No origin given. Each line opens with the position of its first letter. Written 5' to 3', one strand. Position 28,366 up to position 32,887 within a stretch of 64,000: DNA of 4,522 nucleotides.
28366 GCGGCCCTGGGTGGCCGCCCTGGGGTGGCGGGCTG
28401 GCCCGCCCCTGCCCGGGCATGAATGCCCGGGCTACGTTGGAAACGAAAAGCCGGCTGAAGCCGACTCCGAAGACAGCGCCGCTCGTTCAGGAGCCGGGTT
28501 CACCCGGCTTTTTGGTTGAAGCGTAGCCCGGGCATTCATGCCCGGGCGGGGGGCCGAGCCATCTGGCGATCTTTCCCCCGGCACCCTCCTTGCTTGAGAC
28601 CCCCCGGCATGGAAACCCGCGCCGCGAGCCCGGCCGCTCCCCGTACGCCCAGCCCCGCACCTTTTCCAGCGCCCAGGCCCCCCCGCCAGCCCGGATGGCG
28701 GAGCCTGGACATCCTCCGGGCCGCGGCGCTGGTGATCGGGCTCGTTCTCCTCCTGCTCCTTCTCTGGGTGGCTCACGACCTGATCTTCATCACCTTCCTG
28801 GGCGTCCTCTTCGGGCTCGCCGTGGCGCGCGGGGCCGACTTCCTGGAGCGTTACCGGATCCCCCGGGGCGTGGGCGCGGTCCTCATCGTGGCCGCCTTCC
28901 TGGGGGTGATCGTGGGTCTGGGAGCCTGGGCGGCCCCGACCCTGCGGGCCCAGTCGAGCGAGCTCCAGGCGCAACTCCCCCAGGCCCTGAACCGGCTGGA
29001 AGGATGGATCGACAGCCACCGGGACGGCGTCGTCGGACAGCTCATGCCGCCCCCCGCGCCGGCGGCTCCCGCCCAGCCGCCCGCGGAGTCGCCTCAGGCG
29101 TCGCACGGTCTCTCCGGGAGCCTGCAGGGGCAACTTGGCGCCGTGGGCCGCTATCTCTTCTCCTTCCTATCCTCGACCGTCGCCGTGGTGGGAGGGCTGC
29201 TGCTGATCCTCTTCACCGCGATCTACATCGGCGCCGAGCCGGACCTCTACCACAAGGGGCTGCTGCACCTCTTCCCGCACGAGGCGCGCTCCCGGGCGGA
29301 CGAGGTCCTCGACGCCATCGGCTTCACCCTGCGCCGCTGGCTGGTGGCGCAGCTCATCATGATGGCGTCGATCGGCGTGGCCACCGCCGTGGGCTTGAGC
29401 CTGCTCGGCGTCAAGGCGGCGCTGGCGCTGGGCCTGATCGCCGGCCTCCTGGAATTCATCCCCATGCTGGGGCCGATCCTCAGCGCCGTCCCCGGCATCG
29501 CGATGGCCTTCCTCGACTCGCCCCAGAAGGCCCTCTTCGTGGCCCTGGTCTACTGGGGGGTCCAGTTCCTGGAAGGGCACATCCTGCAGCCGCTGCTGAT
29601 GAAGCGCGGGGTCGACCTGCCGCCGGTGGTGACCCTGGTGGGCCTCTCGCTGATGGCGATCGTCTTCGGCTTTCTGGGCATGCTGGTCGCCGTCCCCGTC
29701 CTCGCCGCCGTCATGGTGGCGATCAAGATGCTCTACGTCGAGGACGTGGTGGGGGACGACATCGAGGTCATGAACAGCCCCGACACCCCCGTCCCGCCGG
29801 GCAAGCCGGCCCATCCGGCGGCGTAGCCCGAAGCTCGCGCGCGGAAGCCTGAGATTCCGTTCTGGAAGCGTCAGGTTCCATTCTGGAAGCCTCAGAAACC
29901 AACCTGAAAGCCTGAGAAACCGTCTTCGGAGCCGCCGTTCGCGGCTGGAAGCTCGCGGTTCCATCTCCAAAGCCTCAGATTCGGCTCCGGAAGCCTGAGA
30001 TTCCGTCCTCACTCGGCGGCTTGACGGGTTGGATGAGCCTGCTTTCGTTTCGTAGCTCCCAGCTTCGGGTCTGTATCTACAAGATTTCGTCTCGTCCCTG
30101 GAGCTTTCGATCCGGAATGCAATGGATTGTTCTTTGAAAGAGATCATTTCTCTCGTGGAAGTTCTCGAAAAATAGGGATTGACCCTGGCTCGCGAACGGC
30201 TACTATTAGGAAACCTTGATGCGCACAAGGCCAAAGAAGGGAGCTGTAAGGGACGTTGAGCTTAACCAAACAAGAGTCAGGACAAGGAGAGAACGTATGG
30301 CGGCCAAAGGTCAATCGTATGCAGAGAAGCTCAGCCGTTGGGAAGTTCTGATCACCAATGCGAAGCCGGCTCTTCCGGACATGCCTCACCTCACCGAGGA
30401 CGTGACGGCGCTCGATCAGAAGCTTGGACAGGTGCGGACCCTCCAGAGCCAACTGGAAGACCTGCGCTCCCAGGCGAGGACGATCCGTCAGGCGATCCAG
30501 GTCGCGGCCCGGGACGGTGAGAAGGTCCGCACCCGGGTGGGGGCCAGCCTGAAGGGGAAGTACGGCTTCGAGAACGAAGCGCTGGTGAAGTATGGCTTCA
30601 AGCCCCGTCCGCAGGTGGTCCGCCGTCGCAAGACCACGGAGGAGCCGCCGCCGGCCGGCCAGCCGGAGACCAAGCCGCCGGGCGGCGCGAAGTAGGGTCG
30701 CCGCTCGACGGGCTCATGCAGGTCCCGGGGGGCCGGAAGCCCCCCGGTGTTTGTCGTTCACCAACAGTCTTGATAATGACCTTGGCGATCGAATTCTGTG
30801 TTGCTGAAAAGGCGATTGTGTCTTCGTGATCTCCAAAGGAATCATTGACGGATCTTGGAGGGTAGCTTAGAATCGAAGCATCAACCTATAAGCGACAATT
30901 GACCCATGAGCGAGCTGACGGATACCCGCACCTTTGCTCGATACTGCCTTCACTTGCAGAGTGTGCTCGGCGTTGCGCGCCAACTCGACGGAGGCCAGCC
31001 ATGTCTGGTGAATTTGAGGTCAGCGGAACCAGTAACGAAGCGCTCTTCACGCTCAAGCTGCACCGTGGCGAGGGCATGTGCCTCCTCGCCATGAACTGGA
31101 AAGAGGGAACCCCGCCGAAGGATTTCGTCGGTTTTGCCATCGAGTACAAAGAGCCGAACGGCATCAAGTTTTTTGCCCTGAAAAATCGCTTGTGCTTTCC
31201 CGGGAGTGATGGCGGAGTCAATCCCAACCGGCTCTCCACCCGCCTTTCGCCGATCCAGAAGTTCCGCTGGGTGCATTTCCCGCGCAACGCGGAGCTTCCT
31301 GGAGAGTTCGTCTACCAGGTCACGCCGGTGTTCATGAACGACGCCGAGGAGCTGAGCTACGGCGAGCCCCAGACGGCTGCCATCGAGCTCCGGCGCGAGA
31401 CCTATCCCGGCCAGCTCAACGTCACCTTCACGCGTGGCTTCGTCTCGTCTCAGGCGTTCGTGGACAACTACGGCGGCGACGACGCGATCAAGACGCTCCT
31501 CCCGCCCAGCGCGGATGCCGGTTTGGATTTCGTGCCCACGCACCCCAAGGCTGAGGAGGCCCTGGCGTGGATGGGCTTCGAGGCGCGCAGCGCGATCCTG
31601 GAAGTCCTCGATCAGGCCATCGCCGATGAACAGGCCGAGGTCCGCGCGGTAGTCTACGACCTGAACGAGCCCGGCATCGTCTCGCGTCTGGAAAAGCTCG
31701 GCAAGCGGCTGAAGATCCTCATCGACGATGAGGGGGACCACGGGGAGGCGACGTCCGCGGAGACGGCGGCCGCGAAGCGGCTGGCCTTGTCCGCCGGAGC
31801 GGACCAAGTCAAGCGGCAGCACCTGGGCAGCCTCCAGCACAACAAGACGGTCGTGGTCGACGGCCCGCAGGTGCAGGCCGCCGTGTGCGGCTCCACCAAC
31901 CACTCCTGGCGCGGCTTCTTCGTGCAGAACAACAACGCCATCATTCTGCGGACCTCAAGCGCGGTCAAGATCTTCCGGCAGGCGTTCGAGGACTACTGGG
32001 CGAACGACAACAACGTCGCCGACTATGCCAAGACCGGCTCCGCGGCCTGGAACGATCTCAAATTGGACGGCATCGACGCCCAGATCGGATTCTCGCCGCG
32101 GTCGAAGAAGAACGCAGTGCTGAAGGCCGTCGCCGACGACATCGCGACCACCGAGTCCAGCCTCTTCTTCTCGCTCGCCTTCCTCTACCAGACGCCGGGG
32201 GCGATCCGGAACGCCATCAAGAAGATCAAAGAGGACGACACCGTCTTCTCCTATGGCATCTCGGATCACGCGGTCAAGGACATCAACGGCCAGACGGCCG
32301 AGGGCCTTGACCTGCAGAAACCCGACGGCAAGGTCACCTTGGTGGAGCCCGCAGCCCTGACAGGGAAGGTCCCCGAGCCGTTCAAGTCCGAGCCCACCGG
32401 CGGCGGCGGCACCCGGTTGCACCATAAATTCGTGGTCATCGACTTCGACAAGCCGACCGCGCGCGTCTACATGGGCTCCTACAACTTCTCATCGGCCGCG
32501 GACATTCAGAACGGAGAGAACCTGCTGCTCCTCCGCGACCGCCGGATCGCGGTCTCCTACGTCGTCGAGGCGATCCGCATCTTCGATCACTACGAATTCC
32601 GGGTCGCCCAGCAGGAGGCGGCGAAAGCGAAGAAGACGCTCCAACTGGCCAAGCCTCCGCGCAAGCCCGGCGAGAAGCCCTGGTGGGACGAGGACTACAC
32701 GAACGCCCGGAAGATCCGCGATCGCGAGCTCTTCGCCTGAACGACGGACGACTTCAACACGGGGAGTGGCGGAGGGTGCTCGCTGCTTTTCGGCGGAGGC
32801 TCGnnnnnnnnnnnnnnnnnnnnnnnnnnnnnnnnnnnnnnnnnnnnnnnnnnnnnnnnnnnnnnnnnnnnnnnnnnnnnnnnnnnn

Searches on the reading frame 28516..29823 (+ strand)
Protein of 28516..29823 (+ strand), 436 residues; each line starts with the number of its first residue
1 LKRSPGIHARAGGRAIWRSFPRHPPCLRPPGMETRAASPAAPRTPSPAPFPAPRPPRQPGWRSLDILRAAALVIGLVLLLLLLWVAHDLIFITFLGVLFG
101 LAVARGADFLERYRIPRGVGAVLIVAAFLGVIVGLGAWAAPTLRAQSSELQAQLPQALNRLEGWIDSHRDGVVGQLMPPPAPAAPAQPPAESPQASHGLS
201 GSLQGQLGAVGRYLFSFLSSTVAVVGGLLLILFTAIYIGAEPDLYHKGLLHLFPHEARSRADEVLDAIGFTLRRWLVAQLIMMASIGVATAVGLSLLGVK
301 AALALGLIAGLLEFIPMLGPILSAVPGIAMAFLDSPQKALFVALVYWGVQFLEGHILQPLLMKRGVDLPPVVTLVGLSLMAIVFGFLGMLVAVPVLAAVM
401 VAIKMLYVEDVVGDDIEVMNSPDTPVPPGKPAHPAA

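Call 35: search_protein_families(library=pfam, proteins=[window:28516-29823:+], max_evalue=0.001)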
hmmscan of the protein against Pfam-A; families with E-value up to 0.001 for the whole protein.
window:28516-29823:+ (436 aa): 1 family
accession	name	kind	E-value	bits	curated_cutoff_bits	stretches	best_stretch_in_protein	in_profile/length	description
PF01594.21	AI-2E_transport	-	8.7e-56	189.9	34.3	1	73-404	5-324/327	AI-2E family transporter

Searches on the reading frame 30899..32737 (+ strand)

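Call 35: search_protein_families(library=pfam, proteins=[window:30899-32737:+], max_evalue=0.001)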
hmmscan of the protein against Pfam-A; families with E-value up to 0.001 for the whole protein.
window:30899-32737:+ (613 aa): 1 family
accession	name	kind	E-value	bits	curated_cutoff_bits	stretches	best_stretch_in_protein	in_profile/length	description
PF13091.12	PLDc_2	-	1e-17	64.6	27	2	261-367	26-132/132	PLD-like domain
